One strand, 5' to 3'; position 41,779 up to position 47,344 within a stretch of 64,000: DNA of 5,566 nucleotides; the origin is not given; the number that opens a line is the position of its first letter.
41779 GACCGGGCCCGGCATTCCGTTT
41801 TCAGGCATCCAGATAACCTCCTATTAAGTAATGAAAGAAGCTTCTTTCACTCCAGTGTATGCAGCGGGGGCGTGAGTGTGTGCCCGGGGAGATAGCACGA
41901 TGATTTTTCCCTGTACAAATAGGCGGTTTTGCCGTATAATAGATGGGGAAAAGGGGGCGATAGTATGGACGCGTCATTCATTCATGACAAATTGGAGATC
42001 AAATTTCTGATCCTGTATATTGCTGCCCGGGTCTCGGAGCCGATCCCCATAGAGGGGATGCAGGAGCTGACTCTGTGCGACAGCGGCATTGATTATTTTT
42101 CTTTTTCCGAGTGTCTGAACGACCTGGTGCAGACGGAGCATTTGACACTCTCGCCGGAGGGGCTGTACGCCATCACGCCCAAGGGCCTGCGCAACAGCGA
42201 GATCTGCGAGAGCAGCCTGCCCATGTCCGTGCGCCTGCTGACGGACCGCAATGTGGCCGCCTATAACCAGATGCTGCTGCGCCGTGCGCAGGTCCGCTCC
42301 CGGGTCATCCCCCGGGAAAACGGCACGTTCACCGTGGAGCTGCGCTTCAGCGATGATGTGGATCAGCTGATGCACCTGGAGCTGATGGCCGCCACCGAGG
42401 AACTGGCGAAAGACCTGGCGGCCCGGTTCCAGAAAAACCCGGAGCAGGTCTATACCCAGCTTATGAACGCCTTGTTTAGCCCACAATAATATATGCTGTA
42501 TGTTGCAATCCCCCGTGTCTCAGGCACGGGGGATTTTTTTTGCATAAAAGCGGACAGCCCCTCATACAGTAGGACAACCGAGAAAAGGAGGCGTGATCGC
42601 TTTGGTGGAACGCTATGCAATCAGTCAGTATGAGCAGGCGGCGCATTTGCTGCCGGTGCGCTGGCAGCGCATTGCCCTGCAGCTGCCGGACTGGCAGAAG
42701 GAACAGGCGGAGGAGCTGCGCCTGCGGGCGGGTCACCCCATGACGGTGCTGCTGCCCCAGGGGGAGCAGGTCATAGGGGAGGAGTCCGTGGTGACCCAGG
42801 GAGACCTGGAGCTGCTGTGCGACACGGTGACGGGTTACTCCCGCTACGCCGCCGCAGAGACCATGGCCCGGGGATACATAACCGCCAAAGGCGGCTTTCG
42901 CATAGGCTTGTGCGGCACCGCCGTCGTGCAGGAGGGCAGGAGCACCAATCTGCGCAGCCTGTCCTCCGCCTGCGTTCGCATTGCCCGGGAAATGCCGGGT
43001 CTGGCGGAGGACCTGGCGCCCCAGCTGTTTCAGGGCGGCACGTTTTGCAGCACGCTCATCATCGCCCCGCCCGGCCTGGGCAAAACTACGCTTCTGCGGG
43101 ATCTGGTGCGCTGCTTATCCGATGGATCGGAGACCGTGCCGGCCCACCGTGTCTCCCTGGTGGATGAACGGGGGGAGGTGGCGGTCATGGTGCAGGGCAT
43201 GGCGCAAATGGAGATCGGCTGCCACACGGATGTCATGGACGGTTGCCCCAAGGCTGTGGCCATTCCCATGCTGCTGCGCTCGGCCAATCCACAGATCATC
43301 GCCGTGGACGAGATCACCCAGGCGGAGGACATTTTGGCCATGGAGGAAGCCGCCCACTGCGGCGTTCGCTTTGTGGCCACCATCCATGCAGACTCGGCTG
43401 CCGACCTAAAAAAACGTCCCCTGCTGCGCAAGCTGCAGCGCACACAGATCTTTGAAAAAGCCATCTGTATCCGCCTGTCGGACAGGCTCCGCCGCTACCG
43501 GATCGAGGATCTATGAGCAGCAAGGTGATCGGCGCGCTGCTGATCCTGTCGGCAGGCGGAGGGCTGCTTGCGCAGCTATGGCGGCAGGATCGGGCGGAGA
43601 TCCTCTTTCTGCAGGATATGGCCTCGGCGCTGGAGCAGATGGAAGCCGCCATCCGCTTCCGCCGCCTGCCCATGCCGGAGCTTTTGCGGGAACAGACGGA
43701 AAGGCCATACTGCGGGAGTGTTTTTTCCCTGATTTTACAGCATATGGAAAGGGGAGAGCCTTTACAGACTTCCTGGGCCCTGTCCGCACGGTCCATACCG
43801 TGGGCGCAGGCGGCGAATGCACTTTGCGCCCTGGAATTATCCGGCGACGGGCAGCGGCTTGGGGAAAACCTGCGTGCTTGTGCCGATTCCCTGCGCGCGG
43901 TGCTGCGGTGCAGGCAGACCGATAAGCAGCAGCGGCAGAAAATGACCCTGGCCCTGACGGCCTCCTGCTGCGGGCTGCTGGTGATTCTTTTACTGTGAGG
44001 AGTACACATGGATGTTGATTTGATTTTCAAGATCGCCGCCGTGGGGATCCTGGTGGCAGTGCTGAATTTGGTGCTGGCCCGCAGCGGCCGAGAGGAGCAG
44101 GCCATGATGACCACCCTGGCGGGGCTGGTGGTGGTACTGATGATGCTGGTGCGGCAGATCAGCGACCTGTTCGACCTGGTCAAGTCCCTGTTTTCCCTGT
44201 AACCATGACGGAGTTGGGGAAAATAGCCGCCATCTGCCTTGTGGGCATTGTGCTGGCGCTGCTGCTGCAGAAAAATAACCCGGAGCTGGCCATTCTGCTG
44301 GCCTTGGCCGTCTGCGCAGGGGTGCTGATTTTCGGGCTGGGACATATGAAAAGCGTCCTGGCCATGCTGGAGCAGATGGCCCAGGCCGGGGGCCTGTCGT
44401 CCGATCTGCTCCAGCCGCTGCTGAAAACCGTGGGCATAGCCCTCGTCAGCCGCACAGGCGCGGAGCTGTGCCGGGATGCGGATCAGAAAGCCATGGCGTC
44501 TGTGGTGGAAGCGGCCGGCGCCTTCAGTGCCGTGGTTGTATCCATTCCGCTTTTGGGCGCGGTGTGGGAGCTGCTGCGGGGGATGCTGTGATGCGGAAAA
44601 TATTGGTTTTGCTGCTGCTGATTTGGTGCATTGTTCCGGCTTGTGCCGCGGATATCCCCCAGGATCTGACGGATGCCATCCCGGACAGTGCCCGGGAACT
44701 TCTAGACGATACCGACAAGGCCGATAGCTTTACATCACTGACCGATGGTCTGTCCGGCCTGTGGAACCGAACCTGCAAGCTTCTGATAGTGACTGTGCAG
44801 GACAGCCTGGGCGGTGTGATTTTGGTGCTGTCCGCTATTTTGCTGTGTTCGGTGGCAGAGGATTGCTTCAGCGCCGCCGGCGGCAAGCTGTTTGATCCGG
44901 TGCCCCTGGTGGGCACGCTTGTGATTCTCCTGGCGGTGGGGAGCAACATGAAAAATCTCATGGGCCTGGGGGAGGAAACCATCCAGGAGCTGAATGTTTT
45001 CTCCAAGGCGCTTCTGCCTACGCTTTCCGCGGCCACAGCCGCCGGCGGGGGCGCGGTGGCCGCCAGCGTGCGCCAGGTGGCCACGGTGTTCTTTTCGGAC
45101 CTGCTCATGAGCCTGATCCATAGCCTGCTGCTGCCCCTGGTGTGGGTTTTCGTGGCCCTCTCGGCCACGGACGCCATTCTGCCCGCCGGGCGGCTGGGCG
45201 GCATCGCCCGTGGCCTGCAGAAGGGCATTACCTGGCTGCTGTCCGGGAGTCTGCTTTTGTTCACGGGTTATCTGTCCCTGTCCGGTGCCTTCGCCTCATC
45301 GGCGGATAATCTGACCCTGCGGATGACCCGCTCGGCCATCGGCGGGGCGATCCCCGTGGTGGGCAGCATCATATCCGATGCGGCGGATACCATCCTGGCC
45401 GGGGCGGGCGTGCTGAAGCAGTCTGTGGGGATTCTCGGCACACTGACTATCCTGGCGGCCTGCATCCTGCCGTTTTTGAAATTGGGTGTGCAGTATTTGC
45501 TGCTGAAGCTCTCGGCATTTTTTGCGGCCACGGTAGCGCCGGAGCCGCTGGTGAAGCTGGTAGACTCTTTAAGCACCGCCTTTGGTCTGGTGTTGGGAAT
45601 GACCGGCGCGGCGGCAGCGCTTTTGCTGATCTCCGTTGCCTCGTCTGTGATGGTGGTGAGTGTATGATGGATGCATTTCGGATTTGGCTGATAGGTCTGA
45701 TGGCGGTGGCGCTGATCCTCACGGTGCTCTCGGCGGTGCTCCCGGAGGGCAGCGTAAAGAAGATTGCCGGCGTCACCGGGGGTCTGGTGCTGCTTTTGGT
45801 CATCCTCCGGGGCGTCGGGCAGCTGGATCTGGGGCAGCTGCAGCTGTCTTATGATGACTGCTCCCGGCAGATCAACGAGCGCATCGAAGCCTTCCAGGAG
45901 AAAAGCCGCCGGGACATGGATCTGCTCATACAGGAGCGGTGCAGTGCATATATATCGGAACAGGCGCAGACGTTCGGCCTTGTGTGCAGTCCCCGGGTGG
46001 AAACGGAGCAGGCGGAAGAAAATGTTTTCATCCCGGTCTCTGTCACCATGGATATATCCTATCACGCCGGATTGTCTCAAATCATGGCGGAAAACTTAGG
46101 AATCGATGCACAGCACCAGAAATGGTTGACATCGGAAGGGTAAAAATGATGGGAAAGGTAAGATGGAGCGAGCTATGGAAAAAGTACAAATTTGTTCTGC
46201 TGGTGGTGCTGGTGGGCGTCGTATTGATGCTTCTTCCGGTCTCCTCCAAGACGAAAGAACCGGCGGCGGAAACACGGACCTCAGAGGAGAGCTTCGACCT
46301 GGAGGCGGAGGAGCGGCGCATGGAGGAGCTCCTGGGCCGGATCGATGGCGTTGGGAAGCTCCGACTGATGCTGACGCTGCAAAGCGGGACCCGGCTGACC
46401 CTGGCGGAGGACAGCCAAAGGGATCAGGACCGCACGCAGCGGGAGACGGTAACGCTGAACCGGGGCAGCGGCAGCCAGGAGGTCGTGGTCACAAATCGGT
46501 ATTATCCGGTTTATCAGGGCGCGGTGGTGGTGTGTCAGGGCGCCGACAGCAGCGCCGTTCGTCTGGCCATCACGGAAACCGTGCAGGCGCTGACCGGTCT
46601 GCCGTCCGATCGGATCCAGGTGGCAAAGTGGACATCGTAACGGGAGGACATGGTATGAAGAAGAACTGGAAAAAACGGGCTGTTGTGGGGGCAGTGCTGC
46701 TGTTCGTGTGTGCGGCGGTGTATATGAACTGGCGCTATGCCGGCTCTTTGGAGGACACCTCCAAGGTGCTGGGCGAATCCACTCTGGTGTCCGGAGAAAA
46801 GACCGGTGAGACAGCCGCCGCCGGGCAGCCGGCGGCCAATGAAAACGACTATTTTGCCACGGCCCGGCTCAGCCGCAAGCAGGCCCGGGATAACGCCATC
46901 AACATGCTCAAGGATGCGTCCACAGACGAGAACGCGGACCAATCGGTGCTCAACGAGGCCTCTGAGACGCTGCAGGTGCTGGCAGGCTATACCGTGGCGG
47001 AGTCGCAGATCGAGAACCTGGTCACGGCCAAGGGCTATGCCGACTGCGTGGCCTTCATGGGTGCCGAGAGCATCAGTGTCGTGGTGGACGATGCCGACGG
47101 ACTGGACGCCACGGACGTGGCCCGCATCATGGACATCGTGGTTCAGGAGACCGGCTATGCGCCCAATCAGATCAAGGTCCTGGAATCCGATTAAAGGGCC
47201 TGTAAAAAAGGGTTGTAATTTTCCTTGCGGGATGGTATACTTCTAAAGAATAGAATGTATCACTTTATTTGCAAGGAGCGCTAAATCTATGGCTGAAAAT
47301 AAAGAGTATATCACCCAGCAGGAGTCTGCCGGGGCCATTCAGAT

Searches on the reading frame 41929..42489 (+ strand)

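Call 29: search_protein_families(library=pfam, proteins=[window:41929-42489:+], max_evalue=0.01)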
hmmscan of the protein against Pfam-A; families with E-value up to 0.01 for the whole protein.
window:41929-42489:+ (186 aa): 1 family
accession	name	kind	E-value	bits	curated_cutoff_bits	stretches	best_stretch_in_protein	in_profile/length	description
PF14277.12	DUF4364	-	1.7e-39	135.6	26.9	1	24-182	1-162/162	Domain of unknown function (DUF4364)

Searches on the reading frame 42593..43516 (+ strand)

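Call 65: search_protein_families(library=pfam, proteins=[window:42593-43516:+], max_evalue=0.00001)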
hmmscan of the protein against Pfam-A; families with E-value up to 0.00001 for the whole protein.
window:42593-43516:+ (307 aa): 1 family
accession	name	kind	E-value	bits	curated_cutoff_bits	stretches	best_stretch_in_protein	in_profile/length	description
PF19568.5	Spore_III_AA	-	5.3e-72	242.9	27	1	15-294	6-287/306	Sporulation stage III, protein AA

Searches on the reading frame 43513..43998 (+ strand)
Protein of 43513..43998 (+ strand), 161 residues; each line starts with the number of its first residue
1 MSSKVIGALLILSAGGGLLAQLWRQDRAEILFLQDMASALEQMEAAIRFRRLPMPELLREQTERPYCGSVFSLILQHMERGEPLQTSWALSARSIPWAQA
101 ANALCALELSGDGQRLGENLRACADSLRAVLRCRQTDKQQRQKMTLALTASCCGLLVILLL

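Call 65: search_protein_families(library=pfam, proteins=[window:43513-43998:+], max_evalue=0.00001)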
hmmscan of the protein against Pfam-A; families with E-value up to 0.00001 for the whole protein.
window:43513-43998:+ (161 aa): 1 family
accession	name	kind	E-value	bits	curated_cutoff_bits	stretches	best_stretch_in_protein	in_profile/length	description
PF09548.15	Spore_III_AB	-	1.8e-11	44.8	32.5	1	4-161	1-170/170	Stage III sporulation protein AB (spore_III_AB)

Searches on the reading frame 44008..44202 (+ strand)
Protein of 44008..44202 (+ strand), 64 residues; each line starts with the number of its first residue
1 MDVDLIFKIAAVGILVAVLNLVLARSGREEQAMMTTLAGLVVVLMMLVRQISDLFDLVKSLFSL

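Call 65: search_protein_families(library=pfam, proteins=[window:44008-44202:+], max_evalue=0.00001)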
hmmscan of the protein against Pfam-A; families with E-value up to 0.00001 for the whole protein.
window:44008-44202:+ (64 aa): 1 family
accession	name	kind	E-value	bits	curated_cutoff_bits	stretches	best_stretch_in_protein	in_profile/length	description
PF06686.16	SpoIIIAC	-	4.3e-19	68.8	24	1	6-61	1-56/56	Stage III sporulation protein AC/AD protein family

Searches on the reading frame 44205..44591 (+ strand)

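Call 65: search_protein_families(library=pfam, proteins=[window:44205-44591:+], max_evalue=0.00001)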
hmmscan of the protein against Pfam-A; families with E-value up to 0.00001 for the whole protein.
window:44205-44591:+ (128 aa): 1 family
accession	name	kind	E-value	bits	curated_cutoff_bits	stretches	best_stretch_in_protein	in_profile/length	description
PF06686.16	SpoIIIAC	-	2.7e-22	79.1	24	2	72-127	1-56/56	Stage III sporulation protein AC/AD protein family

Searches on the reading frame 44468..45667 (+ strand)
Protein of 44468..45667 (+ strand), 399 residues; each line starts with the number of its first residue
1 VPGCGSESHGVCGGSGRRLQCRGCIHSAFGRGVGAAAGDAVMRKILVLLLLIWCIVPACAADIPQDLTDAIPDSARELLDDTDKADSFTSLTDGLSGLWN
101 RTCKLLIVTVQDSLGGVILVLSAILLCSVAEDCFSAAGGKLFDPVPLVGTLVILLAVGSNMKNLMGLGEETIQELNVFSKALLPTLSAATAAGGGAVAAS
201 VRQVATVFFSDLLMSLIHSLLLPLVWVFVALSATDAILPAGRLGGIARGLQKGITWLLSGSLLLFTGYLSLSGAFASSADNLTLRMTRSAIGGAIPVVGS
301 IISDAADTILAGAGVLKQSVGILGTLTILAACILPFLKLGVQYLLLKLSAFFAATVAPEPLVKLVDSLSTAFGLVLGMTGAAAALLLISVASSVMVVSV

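Call 65: search_protein_families(library=pfam, proteins=[window:44468-45667:+], max_evalue=0.00001)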
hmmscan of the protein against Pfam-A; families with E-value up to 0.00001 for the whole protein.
window:44468-45667:+ (399 aa): 1 family
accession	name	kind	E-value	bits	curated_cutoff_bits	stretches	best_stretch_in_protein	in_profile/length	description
PF09546.15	Spore_III_AE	-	5.6e-42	144.5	27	1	95-391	19-315/321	Stage III sporulation protein AE (spore_III_AE)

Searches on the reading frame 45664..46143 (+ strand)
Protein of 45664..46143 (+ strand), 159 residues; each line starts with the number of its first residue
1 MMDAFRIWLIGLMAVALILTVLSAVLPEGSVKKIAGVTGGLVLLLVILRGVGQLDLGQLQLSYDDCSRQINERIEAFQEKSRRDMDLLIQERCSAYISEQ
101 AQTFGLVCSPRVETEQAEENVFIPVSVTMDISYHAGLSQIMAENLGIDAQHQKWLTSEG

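Call 65: search_protein_families(library=pfam, proteins=[window:45664-46143:+], max_evalue=0.00001)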
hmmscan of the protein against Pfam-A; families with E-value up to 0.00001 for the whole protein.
window:45664-46143:+ (159 aa): 1 family
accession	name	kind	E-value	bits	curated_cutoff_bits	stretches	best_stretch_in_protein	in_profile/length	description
PF09581.16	Spore_III_AF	-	7.4e-06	26.5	28.3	1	15-113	3-97/185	Stage III sporulation protein AF (Spore_III_AF)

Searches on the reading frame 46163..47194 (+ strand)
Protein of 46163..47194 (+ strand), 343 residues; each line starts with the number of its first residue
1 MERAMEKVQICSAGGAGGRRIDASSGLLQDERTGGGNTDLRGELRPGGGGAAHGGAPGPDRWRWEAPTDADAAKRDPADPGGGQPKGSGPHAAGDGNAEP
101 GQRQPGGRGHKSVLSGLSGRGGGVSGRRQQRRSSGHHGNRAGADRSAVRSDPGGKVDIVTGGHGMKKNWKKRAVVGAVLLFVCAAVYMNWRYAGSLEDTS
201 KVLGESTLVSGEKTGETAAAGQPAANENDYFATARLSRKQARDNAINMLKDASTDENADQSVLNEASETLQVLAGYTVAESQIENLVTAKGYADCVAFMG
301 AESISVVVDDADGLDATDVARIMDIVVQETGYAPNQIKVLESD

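Call 65: search_protein_families(library=pfam, proteins=[window:46163-47194:+], max_evalue=0.00001)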
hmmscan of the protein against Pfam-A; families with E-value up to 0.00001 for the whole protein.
window:46163-47194:+ (343 aa): 1 family
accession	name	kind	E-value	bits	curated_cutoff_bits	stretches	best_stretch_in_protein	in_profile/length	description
PF12685.13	SpoIIIAH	-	6.3e-36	124.6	30.6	1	170-339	1-191/191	SpoIIIAH-like protein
